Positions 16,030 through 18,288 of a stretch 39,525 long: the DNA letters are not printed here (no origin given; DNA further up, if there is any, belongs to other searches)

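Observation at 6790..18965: Complete contiguous eight-gene Glt/Nfs-type trans-envelope machine (nfsA-H-like order)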

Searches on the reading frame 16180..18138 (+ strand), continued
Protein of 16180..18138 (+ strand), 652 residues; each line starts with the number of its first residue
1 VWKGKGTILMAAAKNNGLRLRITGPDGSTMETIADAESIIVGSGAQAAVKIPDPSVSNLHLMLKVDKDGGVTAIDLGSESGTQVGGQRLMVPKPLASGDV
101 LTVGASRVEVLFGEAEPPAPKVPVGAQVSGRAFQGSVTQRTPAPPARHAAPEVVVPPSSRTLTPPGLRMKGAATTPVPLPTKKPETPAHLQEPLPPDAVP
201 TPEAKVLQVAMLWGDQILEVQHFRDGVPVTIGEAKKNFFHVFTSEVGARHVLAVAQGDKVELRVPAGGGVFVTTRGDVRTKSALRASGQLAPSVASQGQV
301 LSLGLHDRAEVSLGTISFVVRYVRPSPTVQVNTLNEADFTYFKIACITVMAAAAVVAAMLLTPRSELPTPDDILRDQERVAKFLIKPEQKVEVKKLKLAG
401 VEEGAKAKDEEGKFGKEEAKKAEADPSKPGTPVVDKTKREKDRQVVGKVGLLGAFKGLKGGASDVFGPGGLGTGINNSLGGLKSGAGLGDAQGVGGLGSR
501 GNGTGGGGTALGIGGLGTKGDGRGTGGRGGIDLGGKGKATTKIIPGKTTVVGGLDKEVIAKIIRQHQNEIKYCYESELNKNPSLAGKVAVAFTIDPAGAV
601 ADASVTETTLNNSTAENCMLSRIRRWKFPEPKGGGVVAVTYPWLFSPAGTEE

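Call 28: search_protein_families(library=ncbifam, proteins=[P0139, P0142, P0145, P0157, P0159, P0166, P0175, P0190, P0191, P0193], max_evalue=1e-40)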
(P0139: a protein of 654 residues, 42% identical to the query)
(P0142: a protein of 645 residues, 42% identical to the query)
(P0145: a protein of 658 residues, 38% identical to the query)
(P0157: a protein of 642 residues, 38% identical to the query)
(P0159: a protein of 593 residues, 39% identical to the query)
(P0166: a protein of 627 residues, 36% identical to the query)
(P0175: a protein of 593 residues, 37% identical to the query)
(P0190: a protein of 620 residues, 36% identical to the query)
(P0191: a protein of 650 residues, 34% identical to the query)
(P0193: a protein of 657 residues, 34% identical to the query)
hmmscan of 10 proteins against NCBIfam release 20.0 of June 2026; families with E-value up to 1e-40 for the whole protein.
P0139 (654 aa): 1 family
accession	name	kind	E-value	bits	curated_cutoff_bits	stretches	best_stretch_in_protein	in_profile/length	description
NF033760.1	gliding_GltG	equivalog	1.4e-121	407.2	650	1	1-653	1-647/650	adventurous gliding motility protein GltG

P0142 (645 aa): 1 family
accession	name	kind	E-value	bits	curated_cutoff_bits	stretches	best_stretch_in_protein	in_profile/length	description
NF033760.1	gliding_GltG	equivalog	4.5e-99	332.8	650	1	22-645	19-650/650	adventurous gliding motility protein GltG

P0145 (658 aa): 1 family
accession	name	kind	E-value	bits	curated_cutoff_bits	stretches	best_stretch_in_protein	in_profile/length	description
NF033760.1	gliding_GltG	equivalog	1.4e-106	357.5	650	1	25-658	21-650/650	adventurous gliding motility protein GltG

P0157 (642 aa): 1 family
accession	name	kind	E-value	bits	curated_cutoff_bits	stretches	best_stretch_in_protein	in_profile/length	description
NF033760.1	gliding_GltG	equivalog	1.7e-105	354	650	1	10-642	7-649/650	adventurous gliding motility protein GltG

P0159 (593 aa): 1 family
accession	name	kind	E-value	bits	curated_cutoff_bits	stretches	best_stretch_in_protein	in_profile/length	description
NF033760.1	gliding_GltG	equivalog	2e-82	277.7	650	1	248-593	298-649/650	adventurous gliding motility protein GltG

P0166 (627 aa): 1 family
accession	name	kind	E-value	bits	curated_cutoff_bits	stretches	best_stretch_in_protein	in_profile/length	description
NF033760.1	gliding_GltG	equivalog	2e-105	353.7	650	1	21-627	22-649/650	adventurous gliding motility protein GltG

P0175 (593 aa): 1 family
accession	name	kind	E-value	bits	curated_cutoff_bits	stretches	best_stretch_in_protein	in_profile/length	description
NF033760.1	gliding_GltG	equivalog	3.9e-90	303.2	650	1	3-593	4-649/650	adventurous gliding motility protein GltG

P0190 (620 aa): 1 family
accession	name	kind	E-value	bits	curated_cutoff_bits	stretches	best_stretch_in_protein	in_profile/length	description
NF033760.1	gliding_GltG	equivalog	3.4e-157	524.8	650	1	120-618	160-647/650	adventurous gliding motility protein GltG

P0191 (650 aa): 1 family
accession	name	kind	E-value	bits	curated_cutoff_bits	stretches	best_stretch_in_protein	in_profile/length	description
NF033760.1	gliding_GltG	equivalog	1.2e-89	301.6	650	1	23-650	18-649/650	adventurous gliding motility protein GltG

P0193 (657 aa): 1 family
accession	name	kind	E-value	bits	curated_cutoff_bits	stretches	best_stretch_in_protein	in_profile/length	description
NF033760.1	gliding_GltG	equivalog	7.8e-135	450.9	650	1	5-656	3-647/650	adventurous gliding motility protein GltG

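Call 30: find_homologous_proteins(query=P0190)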
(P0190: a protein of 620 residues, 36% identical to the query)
Query P0190 (620 aa): 124 proteins with E <= 0.001 among 8000 candidates; the best 120 are listed.
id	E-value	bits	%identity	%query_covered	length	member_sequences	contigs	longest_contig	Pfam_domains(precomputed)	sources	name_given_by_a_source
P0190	0.0e+0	1389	100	100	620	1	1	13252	PF00498.32,PF16697.11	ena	-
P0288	0.0e+0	1388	100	100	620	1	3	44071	PF00498.32,PF16697.11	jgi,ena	jgi:pSer/pThr/pTyr-binding forkhead associated (FHA) protein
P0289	0.0e+0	1387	100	100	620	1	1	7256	PF00498.32,PF16697.11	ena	-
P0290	0.0e+0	1387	100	100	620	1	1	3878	PF00498.32,PF16697.11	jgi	-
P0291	0.0e+0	1384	100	100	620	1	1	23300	PF00498.32,PF16697.11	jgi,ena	-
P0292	0.0e+0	1178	84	100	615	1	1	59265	PF00498.32,PF16697.11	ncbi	-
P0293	0.0e+0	1155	82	100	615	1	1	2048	PF00498.32,PF16697.11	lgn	-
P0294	0.0e+0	1147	83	100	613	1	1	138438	PF00498.32,PF16697.11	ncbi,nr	ncbi:MAG: AgmX/PglI C-terminal domain-containing protein [Deltaproteobacteria bacterium]|nr:AgmX/Pgl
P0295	0.0e+0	1146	82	100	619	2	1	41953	PF00498.32,PF16697.11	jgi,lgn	-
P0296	0.0e+0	1133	82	100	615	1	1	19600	PF00498.32,PF16697.11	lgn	-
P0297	0.0e+0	1122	79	100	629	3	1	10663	PF00498.32,PF16697.11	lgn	-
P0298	3.5e-217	741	95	56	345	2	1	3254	-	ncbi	ncbi:MAG: AgmX/PglI C-terminal domain-containing protein, partial [Myxococcota bacterium]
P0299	6.6e-190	651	65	73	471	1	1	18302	-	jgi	jgi:hypothetical protein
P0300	1.1e-184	634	63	73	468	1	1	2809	-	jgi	jgi:hypothetical protein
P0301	6.5e-156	539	45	99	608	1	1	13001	PF00498.32,PF16697.11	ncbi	ncbi:MAG: hypothetical protein Kow0090_14720 [Myxococcota bacterium]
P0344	1.5e-109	385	51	18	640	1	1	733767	PF03544.20,PF00498.32,PF16697.11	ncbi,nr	ncbi:MAG: adventurous gliding motility protein GltG [Archangiaceae bacterium]|nr:adventurous gliding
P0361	1.0e-99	353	38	15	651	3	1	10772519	PF03544.20,PF00498.32,PF16697.11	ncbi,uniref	ncbi:adventurous gliding motility protein GltG [Myxococcus faecalis]|uniref:adventurous gliding moti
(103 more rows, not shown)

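Call 31: find_related_loci(query=P0344, collection=genome_contigs, flank=10000)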
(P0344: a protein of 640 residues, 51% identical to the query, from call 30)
Query P0344 (640 aa) in genome_contigs; peptide patterns used: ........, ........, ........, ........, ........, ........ (x = any residue, [..] = any of these).
147 stretches matched a pattern; 91 encode a relative of the query (tblastn E <= 1e-3); the best 80 are kept; 78 distinct loci.
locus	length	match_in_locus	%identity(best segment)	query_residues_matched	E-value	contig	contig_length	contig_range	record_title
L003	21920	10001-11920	100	1-640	0e+0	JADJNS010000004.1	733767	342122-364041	MAG: Archangiaceae bacterium isolate EsbW_18-Q3-R4-48_MAXAC.252 tig00003030-10-7341760, whole genome shotgun sequence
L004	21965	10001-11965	86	1-640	0e+0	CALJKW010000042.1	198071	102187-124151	MAG TPA_asm: uncultured Myxococcales bacterium isolate SRR6227243_bin.56_CONCOCT_v1.1_MAG genome assembly, contig: ERZ79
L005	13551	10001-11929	87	1-640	0e+0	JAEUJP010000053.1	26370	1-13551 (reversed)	MAG: Myxococcaceae bacterium isolate new MAG-72 k141_3215002, whole genome shotgun sequence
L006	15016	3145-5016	74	1-638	0e+0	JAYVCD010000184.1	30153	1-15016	MAG: Archangiaceae bacterium isolate GL30_UP_concoct_163 GL30_UP_concoct_163_183, whole genome shotgun sequence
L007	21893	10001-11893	73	1-638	0e+0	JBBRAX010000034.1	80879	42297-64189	MAG: Myxococcales bacterium isolate Co_metawrap_2316 Cmw_2316_k141_14669736_length_80879_cov_23.0000, whole genome shotg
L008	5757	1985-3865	72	1-638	0e+0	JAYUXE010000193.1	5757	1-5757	MAG: Archangiaceae bacterium isolate GL132_DN_concoct_262 GL132_DN_concoct_262_192, whole genome shotgun sequence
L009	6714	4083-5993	71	1-640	0e+0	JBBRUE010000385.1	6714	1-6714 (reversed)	MAG: Myxococcales bacterium isolate La3_concoct.158 La3_concoct.158_K_3191758_L_6714_cov_17.0000, whole genome shotgun s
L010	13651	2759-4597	68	1-635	0e+0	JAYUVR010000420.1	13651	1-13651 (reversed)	MAG: Archangium sp. isolate GL124_DN_metabinner_4 GL124_DN_metabinner_4_419, whole genome shotgun sequence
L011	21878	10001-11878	72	1-638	0e+0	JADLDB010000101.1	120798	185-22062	MAG: Myxococcales bacterium isolate SJ252 c_000000566176, whole genome shotgun sequence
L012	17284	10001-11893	71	3-639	0e+0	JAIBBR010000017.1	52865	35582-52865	MAG: Myxococcaceae bacterium isolate SSF57 NODE_11298_length_52865_cov_9.175054, whole genome shotgun sequence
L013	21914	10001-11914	70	1-640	0e+0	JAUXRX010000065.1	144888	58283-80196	MAG: Archangium sp. isolate C12_metabat.bin.17_sub C12_k141_87192, whole genome shotgun sequence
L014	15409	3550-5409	71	1-640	0e+0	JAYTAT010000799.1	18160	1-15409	MAG: Archangium sp. isolate GFS_13965 GFS_13965_798, whole genome shotgun sequence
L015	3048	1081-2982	70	1-640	0e+0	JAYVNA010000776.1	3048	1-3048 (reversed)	MAG: Archangium sp. isolate GL65_DN_concoct_113 GL65_DN_concoct_113_775, whole genome shotgun sequence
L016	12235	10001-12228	67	1-638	0e+0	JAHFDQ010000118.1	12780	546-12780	MAG: Archangiaceae bacterium isolate nzgw249 NODE_7520_length_12781_cov_2.904028, whole genome shotgun sequence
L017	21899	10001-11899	70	1-638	0e+0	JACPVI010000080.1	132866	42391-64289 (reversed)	MAG: Myxococcales bacterium isolate NC_groundwater_780_Ag_S2p5_69_11 JBCH_GD18_4_SO25_S179_scaffold_829873, whole genome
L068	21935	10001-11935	71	1-640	0e+0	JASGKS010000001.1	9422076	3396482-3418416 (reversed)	MAG: Archangium sp. isolate 5N606 JMF-2111-06-0005.ont.bin.606_0, whole genome shotgun sequence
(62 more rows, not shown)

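Call 32: find_encoding_contigs(protein=P0361, flank=10000, max_places=1)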
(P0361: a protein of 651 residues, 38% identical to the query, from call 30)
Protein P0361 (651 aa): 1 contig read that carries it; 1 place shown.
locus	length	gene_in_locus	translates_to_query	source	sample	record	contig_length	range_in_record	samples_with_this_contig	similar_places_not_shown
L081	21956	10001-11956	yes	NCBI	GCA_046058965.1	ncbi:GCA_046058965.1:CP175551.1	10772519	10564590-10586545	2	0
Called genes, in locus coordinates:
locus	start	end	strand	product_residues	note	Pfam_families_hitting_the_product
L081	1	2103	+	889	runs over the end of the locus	PF02861:Clp_N, PF23569:NBD_SMAX1 (weak), PF00004:AAA, PF17871:AAA_lid_9, PF00004:AAA, PF07724:AAA_2, PF07728:AAA_5, PF10431:ClpB_D2-small, +8 more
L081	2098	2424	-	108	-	PF03091:CutA1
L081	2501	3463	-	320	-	PF01695:IstB_IS21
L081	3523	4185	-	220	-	-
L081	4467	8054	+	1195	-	PF14559:TPR_19 (faint), PF13428:TPR_14 (faint), PF07719:TPR_2 (faint), PF13174:TPR_6 (faint), PF13424:TPR_12 (faint)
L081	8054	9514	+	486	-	PF13432:TPR_16, PF13424:TPR_12 (weak), PF13432:TPR_16 (weak), PF14559:TPR_19, PF23914:TPR_CcmH_CycH, PF14559:TPR_19 (weak), PF13432:TPR_16, PF14559:TPR_19 (weak), +12 more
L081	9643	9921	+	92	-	-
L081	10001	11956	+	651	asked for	PF16697:Yop-YscD_cpl, PF00498:FHA, PF03544:TonB_C (faint)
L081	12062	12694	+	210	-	-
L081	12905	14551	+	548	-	-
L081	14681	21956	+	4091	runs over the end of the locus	PF07719:TPR_2 (faint), PF13176:TPR_7 (faint), PF13181:TPR_8 (faint), PF13428:TPR_14 (faint), PF13432:TPR_16 (faint), PF14559:TPR_19 (faint), PF23914:TPR_CcmH_CycH (faint), PF13424:TPR_12 (weak), +4 more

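Call 34: find_encoding_contigs(protein=P0028, flank=10000, max_places=1)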
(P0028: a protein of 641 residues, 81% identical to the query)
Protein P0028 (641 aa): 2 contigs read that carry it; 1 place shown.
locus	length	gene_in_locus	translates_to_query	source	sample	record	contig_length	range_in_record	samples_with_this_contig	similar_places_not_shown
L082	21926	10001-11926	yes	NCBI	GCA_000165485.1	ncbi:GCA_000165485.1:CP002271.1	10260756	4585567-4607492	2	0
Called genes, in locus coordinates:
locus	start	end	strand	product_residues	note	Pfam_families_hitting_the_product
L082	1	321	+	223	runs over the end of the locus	PF00297:Ribosomal_L3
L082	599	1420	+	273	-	-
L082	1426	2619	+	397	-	-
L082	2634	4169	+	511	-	PF13432:TPR_16 (faint), PF14559:TPR_19 (faint)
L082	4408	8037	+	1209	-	PF13174:TPR_6 (faint), PF13424:TPR_12 (faint), PF13428:TPR_14 (faint), PF24575:TPR_Slam (faint)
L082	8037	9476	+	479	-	PF13424:TPR_12 (weak), PF13432:TPR_16, PF14559:TPR_19 (weak), PF07719:TPR_2 (weak), PF14559:TPR_19 (weak), PF13424:TPR_12 (weak), PF14559:TPR_19 (weak), PF12895:ANAPC3 (weak), +15 more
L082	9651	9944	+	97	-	-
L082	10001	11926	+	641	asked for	PF16697:Yop-YscD_cpl, PF00498:FHA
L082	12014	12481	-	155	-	PF00072:Response_reg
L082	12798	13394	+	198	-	PF13505:OMP_b-brl (faint)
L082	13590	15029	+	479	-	PF03951:Gln-synt_N, PF00120:Gln-synt_C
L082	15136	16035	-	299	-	PF01636:APH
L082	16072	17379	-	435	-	PF00515:TPR_1 (faint), PF07719:TPR_2 (faint), PF12569:NatA_aux_su (faint), PF12895:ANAPC3 (faint), PF13174:TPR_6 (faint), PF14559:TPR_19 (weak), PF23914:TPR_CcmH_CycH, PF13432:TPR_16, +15 more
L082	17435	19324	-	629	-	-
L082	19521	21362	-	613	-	PF00009:GTP_EFTU, PF22042:EF-G_D2, PF03144:GTP_EFTU_D2, PF00679:EFG_C, PF21018:BipA_C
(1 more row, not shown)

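Call 35: find_encoding_contigs(protein=P0035, flank=10000, max_places=1)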
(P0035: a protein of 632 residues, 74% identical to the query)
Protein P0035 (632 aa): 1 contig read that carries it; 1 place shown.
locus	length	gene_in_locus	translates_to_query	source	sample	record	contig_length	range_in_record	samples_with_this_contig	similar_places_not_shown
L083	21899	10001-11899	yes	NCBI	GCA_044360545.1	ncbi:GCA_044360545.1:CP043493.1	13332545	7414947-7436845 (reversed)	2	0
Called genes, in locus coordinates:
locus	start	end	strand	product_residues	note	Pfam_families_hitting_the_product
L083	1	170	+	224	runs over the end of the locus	PF00297:Ribosomal_L3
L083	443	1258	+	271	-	-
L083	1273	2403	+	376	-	-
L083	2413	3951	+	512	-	PF13424:TPR_12 (faint)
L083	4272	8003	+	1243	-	PF07719:TPR_2 (faint), PF13174:TPR_6 (faint), PF13432:TPR_16 (faint), PF13428:TPR_14 (faint), PF24575:TPR_Slam (faint)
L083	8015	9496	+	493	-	PF00515:TPR_1 (faint), PF07719:TPR_2 (faint), PF13432:TPR_16, PF14559:TPR_19 (weak), PF13424:TPR_12 (weak), PF13429:TPR_15 (weak), PF12895:ANAPC3 (weak), PF13432:TPR_16 (weak), +12 more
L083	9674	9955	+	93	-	-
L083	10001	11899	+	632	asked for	PF16697:Yop-YscD_cpl, PF00498:FHA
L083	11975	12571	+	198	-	-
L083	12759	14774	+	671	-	PF13191:AAA_16 (faint), PF09848:SLFN-g3_helicase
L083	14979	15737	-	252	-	PF19378:DUF5953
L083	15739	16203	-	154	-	PF19829:DUF6310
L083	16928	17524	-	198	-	-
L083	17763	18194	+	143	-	PF03050:DDE_Tnp_IS66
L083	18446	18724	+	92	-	-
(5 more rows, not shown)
